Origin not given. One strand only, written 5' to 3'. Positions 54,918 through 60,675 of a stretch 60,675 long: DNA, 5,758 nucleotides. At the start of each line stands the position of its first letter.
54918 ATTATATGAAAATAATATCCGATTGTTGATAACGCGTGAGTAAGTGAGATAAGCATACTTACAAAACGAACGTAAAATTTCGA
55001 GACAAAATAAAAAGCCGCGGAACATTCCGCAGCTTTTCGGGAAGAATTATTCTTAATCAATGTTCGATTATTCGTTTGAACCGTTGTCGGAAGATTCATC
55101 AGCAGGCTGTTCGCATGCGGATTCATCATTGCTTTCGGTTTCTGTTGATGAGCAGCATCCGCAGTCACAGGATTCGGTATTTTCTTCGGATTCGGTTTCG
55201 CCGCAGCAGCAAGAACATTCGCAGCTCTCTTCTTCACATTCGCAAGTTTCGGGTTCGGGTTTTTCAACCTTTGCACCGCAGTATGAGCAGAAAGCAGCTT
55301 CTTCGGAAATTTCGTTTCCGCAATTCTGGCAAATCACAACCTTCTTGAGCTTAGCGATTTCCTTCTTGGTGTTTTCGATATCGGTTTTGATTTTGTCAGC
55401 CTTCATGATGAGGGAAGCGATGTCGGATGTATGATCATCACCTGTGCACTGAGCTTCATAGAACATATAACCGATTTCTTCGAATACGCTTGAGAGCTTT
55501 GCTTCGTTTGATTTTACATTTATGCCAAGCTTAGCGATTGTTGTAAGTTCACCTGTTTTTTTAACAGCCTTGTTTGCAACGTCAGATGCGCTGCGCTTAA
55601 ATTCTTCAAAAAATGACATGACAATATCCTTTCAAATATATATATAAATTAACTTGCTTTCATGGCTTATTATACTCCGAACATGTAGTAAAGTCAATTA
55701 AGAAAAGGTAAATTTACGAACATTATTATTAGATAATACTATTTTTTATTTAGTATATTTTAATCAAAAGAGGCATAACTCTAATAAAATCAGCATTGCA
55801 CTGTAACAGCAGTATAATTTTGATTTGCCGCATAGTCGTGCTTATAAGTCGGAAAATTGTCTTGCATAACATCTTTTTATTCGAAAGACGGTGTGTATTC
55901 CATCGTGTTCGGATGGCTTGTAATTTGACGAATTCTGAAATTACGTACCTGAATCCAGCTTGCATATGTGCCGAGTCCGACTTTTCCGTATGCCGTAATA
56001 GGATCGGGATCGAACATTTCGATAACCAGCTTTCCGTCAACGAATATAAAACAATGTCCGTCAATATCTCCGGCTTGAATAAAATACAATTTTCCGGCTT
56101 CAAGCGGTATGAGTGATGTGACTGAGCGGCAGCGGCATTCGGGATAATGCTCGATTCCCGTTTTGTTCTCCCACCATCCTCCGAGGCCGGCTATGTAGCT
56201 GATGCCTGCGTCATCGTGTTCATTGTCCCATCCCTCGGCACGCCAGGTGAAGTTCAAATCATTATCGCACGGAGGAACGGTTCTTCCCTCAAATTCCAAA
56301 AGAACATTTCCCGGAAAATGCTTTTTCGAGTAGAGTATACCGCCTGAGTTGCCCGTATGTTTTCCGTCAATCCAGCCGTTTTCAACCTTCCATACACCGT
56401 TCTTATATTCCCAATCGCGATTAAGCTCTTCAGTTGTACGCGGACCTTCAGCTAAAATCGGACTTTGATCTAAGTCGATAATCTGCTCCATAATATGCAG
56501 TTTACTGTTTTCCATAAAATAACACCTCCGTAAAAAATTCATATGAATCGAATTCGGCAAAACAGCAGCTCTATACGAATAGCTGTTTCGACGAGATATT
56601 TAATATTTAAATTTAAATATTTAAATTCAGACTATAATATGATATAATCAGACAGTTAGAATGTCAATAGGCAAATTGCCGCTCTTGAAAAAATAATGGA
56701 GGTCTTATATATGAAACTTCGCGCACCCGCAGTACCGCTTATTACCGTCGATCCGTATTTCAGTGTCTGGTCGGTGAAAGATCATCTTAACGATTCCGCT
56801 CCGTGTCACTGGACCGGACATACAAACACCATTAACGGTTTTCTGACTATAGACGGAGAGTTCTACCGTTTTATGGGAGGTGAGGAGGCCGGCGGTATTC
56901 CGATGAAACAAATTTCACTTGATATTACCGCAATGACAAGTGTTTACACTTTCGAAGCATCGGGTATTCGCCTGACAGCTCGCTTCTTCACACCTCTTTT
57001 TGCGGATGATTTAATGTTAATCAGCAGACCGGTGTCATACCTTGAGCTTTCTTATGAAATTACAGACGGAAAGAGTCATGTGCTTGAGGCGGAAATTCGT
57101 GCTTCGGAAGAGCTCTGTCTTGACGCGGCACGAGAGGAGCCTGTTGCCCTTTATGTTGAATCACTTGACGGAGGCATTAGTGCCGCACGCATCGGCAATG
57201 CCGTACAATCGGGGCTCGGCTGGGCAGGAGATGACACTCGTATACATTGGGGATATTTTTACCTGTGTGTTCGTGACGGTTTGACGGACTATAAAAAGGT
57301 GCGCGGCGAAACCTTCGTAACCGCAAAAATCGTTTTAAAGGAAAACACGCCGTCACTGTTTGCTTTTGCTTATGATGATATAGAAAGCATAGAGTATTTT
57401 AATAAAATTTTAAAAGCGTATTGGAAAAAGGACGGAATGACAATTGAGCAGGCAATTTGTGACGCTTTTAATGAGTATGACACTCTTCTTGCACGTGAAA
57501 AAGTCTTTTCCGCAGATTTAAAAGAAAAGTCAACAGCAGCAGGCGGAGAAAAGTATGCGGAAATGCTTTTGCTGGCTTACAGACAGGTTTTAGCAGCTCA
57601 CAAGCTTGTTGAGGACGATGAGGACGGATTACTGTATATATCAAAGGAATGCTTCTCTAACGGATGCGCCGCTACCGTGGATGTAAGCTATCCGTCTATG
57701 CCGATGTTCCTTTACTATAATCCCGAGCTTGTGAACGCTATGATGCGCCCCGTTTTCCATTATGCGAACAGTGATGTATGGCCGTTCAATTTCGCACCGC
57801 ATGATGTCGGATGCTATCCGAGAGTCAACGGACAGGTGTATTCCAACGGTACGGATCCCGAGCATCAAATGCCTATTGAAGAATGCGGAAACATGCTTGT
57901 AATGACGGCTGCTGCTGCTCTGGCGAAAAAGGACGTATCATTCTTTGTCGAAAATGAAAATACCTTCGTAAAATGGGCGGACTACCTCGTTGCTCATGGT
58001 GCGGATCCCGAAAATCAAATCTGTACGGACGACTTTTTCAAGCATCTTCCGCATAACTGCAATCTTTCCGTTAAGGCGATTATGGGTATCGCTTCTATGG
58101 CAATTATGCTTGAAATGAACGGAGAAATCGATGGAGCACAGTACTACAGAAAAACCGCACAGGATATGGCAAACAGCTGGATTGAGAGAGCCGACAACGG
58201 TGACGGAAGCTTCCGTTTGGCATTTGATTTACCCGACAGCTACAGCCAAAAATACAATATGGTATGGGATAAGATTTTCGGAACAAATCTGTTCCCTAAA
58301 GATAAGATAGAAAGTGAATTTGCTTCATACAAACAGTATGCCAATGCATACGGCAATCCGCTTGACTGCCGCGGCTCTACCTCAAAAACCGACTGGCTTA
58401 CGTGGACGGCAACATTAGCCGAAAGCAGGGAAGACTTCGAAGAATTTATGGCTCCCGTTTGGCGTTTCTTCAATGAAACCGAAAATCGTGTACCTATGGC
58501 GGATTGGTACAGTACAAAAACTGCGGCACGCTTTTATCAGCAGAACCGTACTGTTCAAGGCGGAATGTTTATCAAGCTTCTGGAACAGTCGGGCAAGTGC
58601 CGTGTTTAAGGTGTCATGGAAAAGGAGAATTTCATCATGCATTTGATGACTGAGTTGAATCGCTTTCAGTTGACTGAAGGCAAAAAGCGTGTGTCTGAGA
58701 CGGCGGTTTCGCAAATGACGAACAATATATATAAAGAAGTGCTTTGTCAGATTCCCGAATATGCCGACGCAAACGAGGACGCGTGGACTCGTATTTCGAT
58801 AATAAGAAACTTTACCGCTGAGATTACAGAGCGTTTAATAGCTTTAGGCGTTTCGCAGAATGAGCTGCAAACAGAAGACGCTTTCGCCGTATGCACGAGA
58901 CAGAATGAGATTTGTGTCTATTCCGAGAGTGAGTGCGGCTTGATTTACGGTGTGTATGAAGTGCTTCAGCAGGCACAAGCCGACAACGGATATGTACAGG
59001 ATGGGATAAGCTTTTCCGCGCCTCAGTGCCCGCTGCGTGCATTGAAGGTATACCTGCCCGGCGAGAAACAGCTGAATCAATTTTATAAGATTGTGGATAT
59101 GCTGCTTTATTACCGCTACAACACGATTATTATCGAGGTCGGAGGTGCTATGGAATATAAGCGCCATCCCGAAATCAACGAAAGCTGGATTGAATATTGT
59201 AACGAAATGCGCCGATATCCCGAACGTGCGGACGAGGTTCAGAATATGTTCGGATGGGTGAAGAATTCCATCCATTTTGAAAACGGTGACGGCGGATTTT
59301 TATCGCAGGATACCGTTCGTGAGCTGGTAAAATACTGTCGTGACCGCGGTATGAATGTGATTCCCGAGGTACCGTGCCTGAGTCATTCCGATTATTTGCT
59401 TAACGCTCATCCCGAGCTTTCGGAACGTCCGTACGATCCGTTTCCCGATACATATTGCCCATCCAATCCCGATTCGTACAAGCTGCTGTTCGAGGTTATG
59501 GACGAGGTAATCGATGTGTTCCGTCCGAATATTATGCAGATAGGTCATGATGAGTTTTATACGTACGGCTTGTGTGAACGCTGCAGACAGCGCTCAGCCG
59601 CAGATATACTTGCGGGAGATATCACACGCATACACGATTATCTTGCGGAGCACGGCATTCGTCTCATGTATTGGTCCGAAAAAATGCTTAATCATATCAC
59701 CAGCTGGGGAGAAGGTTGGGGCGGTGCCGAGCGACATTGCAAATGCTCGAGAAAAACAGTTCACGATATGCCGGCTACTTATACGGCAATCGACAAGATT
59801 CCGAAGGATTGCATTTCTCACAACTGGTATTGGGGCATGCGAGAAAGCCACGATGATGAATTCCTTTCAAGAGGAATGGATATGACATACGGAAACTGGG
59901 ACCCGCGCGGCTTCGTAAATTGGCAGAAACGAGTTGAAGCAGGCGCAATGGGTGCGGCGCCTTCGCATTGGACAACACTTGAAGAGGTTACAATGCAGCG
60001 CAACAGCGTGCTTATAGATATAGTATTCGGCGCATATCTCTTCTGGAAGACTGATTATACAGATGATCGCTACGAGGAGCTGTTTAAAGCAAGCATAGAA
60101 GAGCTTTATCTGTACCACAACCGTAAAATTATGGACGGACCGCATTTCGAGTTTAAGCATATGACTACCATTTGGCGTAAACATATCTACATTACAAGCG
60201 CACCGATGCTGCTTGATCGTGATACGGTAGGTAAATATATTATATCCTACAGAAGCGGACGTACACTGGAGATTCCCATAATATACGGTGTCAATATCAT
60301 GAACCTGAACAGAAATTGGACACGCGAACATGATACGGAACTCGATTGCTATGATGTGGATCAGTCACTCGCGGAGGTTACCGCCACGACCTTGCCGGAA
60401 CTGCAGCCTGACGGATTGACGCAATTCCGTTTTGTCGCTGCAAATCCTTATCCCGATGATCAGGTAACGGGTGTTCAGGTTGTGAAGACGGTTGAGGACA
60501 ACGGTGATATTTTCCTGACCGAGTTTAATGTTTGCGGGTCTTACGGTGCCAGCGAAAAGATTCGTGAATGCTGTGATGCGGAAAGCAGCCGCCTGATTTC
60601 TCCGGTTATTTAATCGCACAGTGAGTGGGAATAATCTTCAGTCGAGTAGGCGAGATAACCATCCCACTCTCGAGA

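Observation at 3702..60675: Dispersed family of four short elements with a conserved core and a stem that changes sequence but keeps pairing (best candidate for an undescribed system)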

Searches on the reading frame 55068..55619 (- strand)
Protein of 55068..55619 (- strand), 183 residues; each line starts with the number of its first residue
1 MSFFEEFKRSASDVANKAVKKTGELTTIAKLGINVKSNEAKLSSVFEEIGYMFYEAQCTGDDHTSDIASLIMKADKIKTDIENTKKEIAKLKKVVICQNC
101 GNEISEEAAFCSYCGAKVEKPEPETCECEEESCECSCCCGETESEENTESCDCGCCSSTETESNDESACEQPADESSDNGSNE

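Call 24: find_encoding_contigs(protein=window:55068-55619:-, flank=10000, max_places=10)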
Protein window:55068-55619:- (183 aa): 4 contigs read that carry it; 4 places shown.
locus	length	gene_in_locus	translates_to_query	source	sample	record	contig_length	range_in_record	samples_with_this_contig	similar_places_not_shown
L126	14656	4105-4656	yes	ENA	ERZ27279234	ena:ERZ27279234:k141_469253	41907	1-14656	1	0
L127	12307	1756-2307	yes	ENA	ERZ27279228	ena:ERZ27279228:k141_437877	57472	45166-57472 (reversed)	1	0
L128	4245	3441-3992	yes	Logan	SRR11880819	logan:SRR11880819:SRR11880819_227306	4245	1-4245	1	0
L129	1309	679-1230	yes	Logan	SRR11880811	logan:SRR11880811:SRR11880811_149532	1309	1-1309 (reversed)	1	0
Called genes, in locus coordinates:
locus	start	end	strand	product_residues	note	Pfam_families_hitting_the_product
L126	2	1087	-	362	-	?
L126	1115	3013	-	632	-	PF16334:DUF4964, PF17168:DUF5127, PF16335:GtaA_6_Hairpin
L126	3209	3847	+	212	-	PF06439:3keto-disac_hyd (faint)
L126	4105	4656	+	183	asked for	PF13240:Zn_Ribbon_1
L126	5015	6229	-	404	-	-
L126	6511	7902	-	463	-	PF14691:Fer4_20, PF13738:Pyr_redox_3 (faint), PF01946:Thi4 (weak), PF03486:HI0933_like (faint), PF07992:Pyr_redox_2, PF12831:FAD_oxidored (faint), PF13450:NAD_binding_8, PF00070:Pyr_redox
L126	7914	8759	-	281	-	PF10418:DHODB_Fe-S_bind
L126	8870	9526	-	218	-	PF19677:DUF6179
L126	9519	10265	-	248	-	PF19848:DUF6323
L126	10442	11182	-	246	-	PF02390:Methyltransf_4, PF13847:Methyltransf_31 (faint)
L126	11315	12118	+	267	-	-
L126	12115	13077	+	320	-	-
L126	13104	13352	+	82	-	PF12637:TSCPD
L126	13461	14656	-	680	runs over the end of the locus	PF08486:SpoIID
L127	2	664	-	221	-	?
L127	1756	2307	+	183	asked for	PF13240:Zn_Ribbon_1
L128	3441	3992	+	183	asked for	PF13240:Zn_Ribbon_1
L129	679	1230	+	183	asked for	PF13240:Zn_Ribbon_1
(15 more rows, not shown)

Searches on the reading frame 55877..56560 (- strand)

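Call 29: search_protein_families(library=pfam, proteins=[window:55877-56560:-], max_evalue=0.001)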
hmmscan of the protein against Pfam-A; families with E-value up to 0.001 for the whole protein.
window:55877-56560:- (227 aa): 1 family
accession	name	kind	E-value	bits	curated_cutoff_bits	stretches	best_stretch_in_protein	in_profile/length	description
PF06439.18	3keto-disac_hyd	-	4.4e-06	27.3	26.8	1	50-211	14-187/187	3-keto-disaccharide hydrolase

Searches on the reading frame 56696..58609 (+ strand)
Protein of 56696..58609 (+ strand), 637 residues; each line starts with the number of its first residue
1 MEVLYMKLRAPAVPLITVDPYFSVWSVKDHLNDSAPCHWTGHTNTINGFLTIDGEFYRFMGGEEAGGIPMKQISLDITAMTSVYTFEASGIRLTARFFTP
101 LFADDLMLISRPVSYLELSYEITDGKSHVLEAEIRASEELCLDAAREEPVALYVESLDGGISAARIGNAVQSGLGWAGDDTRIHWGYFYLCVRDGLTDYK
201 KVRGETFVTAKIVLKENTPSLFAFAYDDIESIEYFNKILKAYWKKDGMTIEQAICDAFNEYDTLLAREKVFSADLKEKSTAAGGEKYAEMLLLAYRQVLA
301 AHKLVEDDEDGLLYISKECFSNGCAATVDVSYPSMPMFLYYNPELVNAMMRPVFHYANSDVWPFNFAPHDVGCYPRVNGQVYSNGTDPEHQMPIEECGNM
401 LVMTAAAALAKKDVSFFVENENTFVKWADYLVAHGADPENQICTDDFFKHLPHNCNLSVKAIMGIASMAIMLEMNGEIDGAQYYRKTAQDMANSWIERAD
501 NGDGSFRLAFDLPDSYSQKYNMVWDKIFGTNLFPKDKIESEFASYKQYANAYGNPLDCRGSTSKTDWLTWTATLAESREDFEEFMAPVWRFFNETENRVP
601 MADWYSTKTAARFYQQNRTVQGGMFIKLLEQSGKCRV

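Call 23: find_encoding_contigs(protein=window:56696-58609:+, flank=10000, max_places=10)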
Protein window:56696-58609:+ (637 aa): no gene with exactly this product is on record in the collection.

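Call 29: search_protein_families(library=pfam, proteins=[window:56711-58609:+], max_evalue=0.001)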
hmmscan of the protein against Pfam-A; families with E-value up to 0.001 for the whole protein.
window:56711-58609:+ (632 aa): 3 families
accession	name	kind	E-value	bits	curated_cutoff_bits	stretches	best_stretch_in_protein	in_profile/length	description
PF16335.10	GtaA_6_Hairpin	-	1.2e-127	426.4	24.9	1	279-623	1-343/343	Glutaminase A six helical-hairpin domain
PF17168.10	DUF5127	-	1.4e-24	87.6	28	2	77-191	3-115/229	Domain of unknown function (DUF5127)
PF16334.10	DUF4964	-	7.3e-23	80.6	30.7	1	2-60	23-81/88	Domain of unknown function (DUF4964)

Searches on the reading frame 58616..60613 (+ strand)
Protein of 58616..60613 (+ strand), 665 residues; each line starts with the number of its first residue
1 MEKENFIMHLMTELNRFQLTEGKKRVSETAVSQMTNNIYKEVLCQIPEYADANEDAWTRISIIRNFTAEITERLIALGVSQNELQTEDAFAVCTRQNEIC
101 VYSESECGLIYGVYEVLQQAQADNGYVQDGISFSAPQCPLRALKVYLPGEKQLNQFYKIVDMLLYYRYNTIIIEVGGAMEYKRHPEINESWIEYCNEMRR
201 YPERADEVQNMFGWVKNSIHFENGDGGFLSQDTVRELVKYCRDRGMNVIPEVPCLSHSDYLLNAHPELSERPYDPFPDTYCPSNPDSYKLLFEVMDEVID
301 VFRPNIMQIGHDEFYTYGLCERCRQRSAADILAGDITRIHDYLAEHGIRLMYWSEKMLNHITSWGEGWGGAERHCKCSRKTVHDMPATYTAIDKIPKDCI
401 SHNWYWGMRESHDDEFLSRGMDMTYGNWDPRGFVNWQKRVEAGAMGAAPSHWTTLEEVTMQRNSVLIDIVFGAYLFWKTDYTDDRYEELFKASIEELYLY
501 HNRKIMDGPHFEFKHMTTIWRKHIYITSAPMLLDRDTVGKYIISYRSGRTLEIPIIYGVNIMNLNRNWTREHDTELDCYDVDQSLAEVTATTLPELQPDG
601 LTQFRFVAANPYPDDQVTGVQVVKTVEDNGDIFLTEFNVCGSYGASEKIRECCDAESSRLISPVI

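Call 17: find_encoding_contigs(protein=window:58616-60613:+, flank=10000, max_places=10)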
Protein window:58616-60613:+ (665 aa): no gene with exactly this product is on record in the collection.

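Call 26: find_encoding_contigs(protein=window:58637-60613:+, flank=10000, max_places=10)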
Protein window:58637-60613:+ (658 aa): 2 contigs read that carry it; 2 places shown.
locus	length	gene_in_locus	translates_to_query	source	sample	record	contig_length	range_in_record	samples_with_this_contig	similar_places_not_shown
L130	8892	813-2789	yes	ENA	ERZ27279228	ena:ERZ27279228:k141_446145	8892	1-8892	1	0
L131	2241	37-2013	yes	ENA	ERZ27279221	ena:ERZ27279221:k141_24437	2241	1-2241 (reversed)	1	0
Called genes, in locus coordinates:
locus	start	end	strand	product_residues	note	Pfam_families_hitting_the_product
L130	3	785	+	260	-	?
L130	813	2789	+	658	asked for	PF00728:Glyco_hydro_20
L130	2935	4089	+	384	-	-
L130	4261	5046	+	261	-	PF01177:Asp_Glu_race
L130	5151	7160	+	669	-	PF14262:Cthe_2159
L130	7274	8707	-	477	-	PF01546:Peptidase_M20, PF07687:M20_dimer (weak)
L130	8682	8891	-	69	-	?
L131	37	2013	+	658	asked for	PF00728:Glyco_hydro_20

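Call 29: search_protein_families(library=pfam, proteins=[L130:2935-4089:+, window:58637-60613:+, L130:5151-7160:+], max_evalue=0.001)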
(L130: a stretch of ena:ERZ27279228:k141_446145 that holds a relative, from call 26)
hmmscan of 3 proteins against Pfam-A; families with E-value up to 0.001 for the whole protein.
L130:2935-4089:+ (384 aa): 1 family
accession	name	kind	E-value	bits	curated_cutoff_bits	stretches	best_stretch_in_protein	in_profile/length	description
PF09136.16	Glucodextran_B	-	0.00026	21.3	27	1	45-94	32-82/83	Glucodextranase, domain B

window:58637-60613:+ (658 aa): 1 family
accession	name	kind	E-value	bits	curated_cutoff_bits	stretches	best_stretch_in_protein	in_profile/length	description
PF00728.28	Glyco_hydro_20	-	1.7e-17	64.3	22.3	1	147-353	18-226/348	Glycosyl hydrolase family 20, catalytic domain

L130:5151-7160:+ (669 aa): 1 family
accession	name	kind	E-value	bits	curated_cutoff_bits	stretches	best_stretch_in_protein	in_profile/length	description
PF14262.12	Cthe_2159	-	3.1e-74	250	25.8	2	103-345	3-260/262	Carbohydrate-binding domain-containing protein Cthe_2159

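Call 44: find_homologous_proteins(query=L130:7274-8707:-, max_evalue=1e-100)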
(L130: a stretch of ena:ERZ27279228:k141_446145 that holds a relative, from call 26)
Query L130:7274-8707:- (477 aa): 1944 proteins with E <= 1e-100 among 8000 candidates; the best 120 are listed.
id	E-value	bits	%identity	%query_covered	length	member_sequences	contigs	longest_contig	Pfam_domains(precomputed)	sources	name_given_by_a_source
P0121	0.0e+0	1042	99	100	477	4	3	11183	PF01546.34,PF07687.20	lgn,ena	-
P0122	2.1e-275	932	87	100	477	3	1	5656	PF01546.34,PF07687.20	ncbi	-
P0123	1.1e-263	893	83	100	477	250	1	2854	PF01546.34,PF07687.20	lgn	-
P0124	1.2e-253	860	80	100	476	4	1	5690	PF01546.34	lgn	-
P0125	1.2e-249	847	79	100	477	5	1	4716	PF01546.34,PF07687.20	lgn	-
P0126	1.2e-240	817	77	100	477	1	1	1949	PF01546.34,PF07687.20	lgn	-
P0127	2.5e-237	806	76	100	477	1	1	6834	PF01546.34,PF07687.20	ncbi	ncbi:MAG: beta-Ala-His dipeptidase [Eubacteriales bacterium]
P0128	2.6e-225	766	72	100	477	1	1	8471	PF01546.34,PF07687.20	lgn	-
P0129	3.0e-220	750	70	100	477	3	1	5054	PF01546.34,PF07687.20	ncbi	-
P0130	8.8e-214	728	68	100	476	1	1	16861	PF01546.34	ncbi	-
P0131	3.5e-212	723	68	100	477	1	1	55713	PF01546.34,PF07687.20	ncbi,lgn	-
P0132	1.3e-210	718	68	100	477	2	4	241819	PF01546.34,PF07687.20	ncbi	-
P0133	4.5e-205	700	66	100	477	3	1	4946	PF01546.34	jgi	-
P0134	3.4e-204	697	66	100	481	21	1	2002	PF01546.34,PF07687.20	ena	-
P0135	2.9e-200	684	66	100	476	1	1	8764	PF01546.34,PF04389.23,PF07687.20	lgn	-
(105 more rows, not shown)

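Call 45: find_encoding_contigs(protein=P0121, flank=10000, max_places=10)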
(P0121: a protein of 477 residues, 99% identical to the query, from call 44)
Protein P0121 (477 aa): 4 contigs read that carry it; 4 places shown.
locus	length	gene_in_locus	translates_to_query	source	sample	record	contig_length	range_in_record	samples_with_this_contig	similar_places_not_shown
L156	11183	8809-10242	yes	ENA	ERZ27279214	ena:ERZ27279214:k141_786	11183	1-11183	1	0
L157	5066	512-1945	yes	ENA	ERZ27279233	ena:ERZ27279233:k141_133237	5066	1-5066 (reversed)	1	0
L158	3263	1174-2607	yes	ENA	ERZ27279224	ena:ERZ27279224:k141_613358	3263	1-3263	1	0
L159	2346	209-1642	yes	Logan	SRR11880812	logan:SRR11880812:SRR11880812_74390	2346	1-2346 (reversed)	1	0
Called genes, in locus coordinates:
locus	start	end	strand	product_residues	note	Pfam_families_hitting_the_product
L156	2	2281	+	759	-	?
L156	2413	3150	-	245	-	PF20772:TACO1_YebC_N, PF01709:Transcrip_reg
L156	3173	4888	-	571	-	PF03485:Arg_tRNA_synt_N, PF00750:tRNA-synt_1d, PF05746:DALR_1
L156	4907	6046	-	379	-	PF13793:Pribosyltran_N, PF00156:Pribosyltran, PF14572:Pribosyl_synth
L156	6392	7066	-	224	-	PF00834:Ribul_P_3_epim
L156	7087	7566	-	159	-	PF02542:YgbB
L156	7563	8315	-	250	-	PF01128:IspD, PF12804:NTP_transf_3 (weak)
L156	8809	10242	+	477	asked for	PF01546:Peptidase_M20, PF07687:M20_dimer (weak)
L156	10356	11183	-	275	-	?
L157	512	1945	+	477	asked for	PF01546:Peptidase_M20, PF07687:M20_dimer (weak)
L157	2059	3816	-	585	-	PF14262:Cthe_2159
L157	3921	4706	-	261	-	PF01177:Asp_Glu_race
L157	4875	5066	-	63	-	?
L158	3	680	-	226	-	?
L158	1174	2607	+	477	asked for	PF01546:Peptidase_M20, PF07687:M20_dimer (weak)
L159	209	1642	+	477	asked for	PF01546:Peptidase_M20, PF07687:M20_dimer (weak)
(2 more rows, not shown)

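Call 46: find_encoding_contigs(protein=P0122, flank=10000, max_places=10)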
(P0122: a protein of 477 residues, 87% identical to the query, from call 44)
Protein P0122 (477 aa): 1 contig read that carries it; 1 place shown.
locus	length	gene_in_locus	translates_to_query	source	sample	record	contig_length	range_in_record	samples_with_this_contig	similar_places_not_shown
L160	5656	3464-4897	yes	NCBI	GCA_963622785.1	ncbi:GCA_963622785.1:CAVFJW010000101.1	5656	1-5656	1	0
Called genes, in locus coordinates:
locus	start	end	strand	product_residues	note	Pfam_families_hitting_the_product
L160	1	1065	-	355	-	?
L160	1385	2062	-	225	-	PF00834:Ribul_P_3_epim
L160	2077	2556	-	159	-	PF02542:YgbB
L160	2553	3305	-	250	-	PF01128:IspD, PF12804:NTP_transf_3 (weak)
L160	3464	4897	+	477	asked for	PF01546:Peptidase_M20, PF07687:M20_dimer (weak)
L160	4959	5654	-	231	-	?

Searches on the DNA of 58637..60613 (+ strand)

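Call 76: search_dna_similar(query=L156:8340-8690:-, collection=plasmids, mode=distant, max_evalue=0.001, max_rows=10)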
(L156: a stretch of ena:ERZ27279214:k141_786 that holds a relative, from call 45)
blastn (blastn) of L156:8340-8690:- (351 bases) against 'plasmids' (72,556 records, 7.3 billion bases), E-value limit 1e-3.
No match.

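Call 77: search_dna_similar(query=L156:8340-8690:-, collection=phages, mode=distant, max_evalue=0.001, max_rows=10)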
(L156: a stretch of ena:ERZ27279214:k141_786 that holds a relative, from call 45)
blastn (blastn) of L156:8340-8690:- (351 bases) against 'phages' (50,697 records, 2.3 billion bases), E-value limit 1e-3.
No match.
